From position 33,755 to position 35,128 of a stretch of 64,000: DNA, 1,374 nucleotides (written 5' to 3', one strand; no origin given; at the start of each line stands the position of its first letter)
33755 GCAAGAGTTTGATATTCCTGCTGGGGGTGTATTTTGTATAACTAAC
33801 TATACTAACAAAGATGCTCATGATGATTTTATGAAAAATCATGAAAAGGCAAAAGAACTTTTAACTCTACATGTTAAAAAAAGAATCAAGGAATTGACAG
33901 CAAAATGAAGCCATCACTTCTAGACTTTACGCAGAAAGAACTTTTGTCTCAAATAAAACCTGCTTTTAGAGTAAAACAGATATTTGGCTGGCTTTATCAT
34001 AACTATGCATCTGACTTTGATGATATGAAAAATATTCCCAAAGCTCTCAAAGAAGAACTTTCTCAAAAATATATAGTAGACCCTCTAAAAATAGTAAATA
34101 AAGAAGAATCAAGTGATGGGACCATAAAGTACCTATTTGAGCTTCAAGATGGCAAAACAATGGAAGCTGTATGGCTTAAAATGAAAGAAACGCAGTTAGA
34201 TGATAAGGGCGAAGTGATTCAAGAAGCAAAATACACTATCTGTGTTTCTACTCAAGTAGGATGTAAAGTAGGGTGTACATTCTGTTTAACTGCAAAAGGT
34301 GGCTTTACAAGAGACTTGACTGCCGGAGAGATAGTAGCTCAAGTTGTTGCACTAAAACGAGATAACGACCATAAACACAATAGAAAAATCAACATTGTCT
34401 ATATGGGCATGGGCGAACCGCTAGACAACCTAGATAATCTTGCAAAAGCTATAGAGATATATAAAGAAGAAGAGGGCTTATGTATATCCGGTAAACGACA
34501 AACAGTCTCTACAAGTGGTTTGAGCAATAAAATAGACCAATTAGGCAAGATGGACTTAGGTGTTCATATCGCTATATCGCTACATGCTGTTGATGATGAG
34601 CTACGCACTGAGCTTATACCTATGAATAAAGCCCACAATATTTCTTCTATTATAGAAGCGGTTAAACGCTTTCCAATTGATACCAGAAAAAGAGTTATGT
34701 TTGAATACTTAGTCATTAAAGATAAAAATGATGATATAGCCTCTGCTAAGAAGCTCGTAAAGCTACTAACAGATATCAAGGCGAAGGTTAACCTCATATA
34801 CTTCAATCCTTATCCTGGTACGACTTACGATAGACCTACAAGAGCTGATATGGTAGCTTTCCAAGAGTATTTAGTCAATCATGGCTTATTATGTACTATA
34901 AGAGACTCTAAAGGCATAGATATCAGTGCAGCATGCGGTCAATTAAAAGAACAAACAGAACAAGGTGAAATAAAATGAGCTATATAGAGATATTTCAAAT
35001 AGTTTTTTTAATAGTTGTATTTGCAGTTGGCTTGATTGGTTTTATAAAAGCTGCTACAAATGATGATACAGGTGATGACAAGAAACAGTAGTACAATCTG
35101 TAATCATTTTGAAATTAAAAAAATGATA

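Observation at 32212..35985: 84-bp inverted-duplicated module: parS plus a second palindrome at fixed spacing, bracketing hisF-rlmN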

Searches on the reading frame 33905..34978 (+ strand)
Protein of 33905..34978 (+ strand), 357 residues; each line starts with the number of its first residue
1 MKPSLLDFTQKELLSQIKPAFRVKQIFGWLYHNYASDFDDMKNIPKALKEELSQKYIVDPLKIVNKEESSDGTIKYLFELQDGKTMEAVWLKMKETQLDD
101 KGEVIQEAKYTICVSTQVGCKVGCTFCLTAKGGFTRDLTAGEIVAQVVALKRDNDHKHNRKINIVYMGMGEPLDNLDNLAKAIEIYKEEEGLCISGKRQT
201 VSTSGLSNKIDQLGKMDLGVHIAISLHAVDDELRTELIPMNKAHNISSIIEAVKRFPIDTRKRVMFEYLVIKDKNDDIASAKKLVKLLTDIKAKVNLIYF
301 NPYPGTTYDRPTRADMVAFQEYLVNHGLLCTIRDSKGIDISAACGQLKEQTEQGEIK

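Call 8: search_protein_families(library=pfam, proteins=[window:33905-34978:+])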
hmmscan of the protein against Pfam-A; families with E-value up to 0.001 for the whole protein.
window:33905-34978:+ (357 aa): 2 families
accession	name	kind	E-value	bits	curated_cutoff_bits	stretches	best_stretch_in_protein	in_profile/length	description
PF04055.27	Radical_SAM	-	1.5e-14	55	29.5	1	115-277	2-157/166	Radical SAM superfamily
PF21016.3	RlmN_N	-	1.9e-11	44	24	1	5-56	3-58/60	Ribosomal RNA large subunit methyltransferase N-terminal domain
